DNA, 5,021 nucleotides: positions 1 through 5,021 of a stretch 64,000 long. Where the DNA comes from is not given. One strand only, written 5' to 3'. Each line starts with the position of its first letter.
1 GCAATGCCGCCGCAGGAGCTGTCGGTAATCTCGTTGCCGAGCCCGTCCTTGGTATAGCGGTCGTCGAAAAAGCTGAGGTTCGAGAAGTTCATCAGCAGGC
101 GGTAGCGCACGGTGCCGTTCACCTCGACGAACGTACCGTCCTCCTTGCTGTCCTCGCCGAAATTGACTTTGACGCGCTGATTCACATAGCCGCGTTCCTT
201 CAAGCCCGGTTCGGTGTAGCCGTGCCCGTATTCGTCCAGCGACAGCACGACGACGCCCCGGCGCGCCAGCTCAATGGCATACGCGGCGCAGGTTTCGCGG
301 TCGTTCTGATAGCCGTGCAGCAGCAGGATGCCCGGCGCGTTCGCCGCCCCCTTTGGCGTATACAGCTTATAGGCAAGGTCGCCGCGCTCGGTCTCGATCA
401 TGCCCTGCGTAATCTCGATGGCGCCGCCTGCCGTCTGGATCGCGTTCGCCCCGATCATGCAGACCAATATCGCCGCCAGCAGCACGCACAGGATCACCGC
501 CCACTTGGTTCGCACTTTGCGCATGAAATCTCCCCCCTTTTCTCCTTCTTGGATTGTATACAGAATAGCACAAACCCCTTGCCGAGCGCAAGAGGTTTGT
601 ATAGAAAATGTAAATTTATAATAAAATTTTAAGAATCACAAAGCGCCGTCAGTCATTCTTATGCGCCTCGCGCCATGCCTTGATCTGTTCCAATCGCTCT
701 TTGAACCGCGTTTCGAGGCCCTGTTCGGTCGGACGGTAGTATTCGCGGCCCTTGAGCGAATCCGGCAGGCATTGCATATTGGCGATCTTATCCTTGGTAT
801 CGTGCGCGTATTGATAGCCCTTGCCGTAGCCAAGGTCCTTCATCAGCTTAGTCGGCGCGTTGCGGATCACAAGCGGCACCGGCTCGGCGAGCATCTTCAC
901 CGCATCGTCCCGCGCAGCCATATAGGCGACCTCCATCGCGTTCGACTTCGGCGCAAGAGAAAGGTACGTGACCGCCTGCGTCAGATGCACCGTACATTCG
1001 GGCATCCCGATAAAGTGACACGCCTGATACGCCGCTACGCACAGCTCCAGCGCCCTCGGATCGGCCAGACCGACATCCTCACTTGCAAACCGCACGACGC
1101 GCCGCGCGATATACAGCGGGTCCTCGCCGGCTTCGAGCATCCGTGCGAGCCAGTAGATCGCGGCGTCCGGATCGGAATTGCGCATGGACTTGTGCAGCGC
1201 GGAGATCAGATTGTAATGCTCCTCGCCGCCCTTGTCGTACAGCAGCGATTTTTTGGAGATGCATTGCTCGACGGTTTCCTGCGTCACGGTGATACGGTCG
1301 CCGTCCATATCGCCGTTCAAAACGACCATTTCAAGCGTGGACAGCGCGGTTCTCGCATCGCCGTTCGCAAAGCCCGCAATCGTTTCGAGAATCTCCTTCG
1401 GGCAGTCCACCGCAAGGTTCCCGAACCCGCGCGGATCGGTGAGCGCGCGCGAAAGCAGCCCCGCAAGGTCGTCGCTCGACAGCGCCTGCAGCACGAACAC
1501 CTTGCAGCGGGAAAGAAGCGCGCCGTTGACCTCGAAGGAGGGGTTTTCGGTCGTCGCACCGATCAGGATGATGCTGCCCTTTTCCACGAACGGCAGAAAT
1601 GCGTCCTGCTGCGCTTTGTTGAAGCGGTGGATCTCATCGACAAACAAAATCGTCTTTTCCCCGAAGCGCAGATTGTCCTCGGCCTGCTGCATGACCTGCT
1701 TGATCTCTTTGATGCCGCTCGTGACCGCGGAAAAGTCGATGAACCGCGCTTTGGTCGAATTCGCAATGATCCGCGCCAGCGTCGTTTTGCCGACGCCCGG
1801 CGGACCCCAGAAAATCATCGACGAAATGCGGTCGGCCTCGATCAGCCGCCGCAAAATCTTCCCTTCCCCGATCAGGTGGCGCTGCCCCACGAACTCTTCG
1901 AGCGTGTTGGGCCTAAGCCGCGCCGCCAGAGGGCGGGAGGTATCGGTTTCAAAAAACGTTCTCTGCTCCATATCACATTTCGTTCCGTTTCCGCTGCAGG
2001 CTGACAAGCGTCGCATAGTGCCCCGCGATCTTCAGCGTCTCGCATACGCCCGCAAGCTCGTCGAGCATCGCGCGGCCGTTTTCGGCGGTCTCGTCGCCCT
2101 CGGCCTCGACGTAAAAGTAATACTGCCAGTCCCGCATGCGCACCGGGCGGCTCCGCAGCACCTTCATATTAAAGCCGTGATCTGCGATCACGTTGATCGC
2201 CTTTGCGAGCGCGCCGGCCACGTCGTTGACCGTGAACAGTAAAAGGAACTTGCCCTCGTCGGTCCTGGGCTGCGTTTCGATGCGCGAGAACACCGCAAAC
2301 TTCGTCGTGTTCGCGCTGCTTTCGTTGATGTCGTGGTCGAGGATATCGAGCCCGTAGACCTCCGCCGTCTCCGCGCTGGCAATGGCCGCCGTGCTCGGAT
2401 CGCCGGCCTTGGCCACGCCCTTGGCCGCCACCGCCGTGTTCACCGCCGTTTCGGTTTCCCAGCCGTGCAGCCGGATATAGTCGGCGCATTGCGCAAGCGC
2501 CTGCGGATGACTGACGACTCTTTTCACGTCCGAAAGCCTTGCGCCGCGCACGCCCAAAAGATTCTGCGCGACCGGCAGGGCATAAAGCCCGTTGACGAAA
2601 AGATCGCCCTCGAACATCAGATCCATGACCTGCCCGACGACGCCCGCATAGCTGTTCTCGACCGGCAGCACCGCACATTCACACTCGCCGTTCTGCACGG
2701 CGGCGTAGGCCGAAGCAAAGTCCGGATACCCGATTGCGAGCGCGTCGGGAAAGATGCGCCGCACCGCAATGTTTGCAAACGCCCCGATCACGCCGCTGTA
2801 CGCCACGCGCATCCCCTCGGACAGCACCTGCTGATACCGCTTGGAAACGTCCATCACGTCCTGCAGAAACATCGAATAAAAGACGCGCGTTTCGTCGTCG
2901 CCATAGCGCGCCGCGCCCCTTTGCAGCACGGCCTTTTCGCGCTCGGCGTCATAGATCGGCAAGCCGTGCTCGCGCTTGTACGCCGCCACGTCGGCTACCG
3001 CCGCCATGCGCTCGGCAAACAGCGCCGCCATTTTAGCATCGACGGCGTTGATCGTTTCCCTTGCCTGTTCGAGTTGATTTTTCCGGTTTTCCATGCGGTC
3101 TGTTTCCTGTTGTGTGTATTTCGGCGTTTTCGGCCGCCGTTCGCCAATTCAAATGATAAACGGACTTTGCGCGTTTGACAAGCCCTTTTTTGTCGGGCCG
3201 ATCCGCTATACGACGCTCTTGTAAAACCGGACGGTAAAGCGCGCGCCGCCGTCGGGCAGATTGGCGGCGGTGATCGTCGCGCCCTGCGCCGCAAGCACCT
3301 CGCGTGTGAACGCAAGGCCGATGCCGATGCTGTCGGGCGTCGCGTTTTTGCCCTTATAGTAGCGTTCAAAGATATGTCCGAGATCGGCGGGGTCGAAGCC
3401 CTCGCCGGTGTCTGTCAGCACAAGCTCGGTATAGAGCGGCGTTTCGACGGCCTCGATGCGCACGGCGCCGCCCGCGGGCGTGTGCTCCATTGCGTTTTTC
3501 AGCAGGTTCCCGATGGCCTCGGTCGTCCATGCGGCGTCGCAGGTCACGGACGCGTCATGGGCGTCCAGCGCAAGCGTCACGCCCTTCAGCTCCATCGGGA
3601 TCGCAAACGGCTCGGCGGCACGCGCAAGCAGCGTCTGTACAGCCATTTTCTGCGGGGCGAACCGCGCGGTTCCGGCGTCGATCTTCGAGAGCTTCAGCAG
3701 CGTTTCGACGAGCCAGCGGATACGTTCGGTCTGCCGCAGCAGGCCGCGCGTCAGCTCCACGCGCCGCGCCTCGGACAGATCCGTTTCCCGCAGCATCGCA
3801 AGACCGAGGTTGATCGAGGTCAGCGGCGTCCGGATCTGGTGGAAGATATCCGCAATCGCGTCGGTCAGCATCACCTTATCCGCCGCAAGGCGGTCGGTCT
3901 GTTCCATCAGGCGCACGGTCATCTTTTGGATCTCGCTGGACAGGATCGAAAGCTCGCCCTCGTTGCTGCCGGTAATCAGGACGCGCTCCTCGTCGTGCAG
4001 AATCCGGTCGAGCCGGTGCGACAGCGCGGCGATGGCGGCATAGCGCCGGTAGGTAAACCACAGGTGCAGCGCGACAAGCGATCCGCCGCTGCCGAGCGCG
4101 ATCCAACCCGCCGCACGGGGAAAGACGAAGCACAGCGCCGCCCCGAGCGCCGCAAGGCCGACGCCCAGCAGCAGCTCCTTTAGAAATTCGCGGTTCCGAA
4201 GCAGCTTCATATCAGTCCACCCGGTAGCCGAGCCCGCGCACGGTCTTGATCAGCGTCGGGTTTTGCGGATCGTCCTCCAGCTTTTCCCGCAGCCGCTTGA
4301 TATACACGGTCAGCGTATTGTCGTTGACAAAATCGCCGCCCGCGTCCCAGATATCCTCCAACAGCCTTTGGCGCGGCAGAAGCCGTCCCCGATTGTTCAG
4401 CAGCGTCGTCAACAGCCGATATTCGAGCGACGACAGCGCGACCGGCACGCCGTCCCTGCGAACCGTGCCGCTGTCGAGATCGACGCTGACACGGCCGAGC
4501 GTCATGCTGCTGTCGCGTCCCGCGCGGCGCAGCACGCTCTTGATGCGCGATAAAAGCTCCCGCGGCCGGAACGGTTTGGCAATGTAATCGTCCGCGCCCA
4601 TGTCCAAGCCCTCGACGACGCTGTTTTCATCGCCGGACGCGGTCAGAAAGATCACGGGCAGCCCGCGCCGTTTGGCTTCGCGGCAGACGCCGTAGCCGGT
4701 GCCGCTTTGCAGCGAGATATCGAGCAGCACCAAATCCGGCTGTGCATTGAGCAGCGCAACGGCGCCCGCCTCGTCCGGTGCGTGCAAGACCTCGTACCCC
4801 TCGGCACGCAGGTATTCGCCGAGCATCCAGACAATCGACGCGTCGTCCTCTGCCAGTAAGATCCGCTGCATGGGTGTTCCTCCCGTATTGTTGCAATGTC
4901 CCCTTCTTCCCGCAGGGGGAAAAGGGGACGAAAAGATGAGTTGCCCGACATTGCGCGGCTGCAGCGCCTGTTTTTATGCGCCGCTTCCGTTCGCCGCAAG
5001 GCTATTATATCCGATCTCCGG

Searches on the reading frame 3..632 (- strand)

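Call 20: search_protein_families(library=pfam, proteins=[window:3-632:-])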
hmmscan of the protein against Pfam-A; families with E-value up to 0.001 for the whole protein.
window:3-632:- (210 aa): 1 family
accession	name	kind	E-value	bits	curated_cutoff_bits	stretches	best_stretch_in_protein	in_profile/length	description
PF12146.15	Hydrolase_4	-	0.0001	22.1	27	1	102-152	7-54/239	Serine aminopeptidase, S33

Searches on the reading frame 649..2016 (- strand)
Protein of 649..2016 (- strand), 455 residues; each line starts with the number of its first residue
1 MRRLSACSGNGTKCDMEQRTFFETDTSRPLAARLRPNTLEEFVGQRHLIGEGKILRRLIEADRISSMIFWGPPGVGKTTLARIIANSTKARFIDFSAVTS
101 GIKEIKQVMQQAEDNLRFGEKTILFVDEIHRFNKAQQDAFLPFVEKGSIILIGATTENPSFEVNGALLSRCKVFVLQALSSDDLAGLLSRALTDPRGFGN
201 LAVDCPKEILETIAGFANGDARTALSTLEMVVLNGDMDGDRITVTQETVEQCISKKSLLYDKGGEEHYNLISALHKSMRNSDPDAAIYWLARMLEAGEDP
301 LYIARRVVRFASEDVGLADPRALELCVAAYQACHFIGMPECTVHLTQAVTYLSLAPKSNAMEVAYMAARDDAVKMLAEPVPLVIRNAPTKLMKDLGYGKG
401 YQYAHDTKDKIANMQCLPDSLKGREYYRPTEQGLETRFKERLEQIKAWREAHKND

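Call 19: search_protein_families(library=pfam, proteins=[window:649-2016:-])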
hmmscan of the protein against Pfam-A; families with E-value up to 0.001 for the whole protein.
window:649-2016:- (455 aa): 15 families
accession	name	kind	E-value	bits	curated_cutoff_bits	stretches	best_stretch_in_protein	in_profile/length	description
PF12002.13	MgsA_C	-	4.4e-69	232.1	27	1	280-446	1-167/167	MgsA AAA+ ATPase C terminal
PF16193.11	AAA_assoc_2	-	3e-27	95.1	34.3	1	201-279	3-81/81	AAA C-terminal domain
PF00004.35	AAA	-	1.8e-18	67.7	21.2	1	67-175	1-127/131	ATPase family associated with various cellular activities (AAA)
PF05496.18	RuvB_N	-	3e-15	56.8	27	1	34-154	1-119/159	Holliday junction DNA helicase RuvB P-loop domain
PF20720.3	nSTAND3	-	9e-06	25.9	27.2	1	67-128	20-73/155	Novel STAND NTPase 3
PF13173.12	AAA_14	-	9.8e-06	26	27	1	68-180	6-124/129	AAA domain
PF07728.20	AAA_5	-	1e-05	26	22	1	67-152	2-98/139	AAA domain (dynein-related subfamily)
PF07724.20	AAA_2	-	1.1e-05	26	27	1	63-149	2-104/166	AAA domain (Cdc48 subfamily)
PF00158.32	Sigma54_activat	-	1.9e-05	24.8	20.2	0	116-158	89-131/168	Sigma-54 interaction domain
PF13401.12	AAA_22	-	4.1e-05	24.3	27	0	66-93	7-37/130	AAA domain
PF01078.27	Mg_chelatase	-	0.00016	21.6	20.3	0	66-103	24-65/207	Magnesium chelatase, subunit ChlI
PF00931.28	NB-ARC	-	0.00019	21.2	23.5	1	53-112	7-70/248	NB-ARC domain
PF13191.12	AAA_16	-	0.00021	22.3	32.6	0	55-91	12-51/167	AAA ATPase domain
PF13604.12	AAA_30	-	0.00067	19.9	27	0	67-163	21-133/191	AAA domain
PF14532.12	Sigma54_activ_2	-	0.00097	19.8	25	0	69-146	26-95/138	Sigma-54 interaction domain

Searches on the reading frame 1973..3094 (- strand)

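Call 19: search_protein_families(library=pfam, proteins=[window:1973-3094:-])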
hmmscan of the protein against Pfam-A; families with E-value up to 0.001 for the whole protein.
window:1973-3094:- (373 aa): 3 families
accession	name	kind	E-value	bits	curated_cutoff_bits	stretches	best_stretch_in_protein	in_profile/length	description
PF00800.23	PDT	-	4.2e-49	167.2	25.2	1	97-271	1-178/181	Prephenate dehydratase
PF01817.26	CM_2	-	2.5e-18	66.5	27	1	12-89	2-80/80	Chorismate mutase type II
PF01842.31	ACT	-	8.8e-05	22.6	27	1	285-338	3-55/66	ACT domain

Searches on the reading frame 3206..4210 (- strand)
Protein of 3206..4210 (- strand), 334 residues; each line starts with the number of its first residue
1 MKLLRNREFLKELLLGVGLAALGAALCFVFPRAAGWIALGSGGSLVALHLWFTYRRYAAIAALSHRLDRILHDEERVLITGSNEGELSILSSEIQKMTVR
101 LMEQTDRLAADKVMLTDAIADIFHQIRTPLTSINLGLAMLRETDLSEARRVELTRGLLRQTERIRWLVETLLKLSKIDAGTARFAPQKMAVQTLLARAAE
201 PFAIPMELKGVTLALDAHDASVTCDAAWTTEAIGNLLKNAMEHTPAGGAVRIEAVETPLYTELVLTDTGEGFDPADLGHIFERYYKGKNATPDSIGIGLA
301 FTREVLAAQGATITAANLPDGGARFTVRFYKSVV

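Call 19: search_protein_families(library=pfam, proteins=[window:3206-4210:-])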
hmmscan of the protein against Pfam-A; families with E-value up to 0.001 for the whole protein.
window:3206-4210:- (334 aa): 2 families
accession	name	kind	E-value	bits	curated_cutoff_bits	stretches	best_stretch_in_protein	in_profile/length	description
PF02518.31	HATPase_c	-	2.9e-16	60.3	26.4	1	227-329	4-107/111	Histidine kinase-, DNA gyrase B-, and HSP90-like ATPase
PF00512.31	HisKA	-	2.6e-11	43.9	26.9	1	115-180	2-66/66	His Kinase A (phospho-acceptor) domain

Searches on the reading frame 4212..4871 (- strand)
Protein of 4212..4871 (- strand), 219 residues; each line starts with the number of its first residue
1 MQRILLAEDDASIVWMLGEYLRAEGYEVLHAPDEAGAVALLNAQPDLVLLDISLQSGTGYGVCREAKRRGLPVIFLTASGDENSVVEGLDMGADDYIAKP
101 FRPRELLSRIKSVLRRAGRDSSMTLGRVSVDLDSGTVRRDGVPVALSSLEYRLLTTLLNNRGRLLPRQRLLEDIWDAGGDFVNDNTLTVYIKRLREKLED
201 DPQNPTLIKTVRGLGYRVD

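Call 19: search_protein_families(library=pfam, proteins=[window:4212-4871:-])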
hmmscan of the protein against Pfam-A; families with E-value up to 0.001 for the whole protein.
window:4212-4871:- (219 aa): 2 families
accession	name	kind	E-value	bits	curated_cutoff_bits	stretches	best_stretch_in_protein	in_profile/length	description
PF00486.34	Trans_reg_C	-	9e-26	90.2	26.2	1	143-217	3-76/77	Transcriptional regulatory protein, C terminal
PF00072.30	Response_reg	-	2.5e-23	82.8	30.2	1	4-111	1-111/111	Response regulator receiver domain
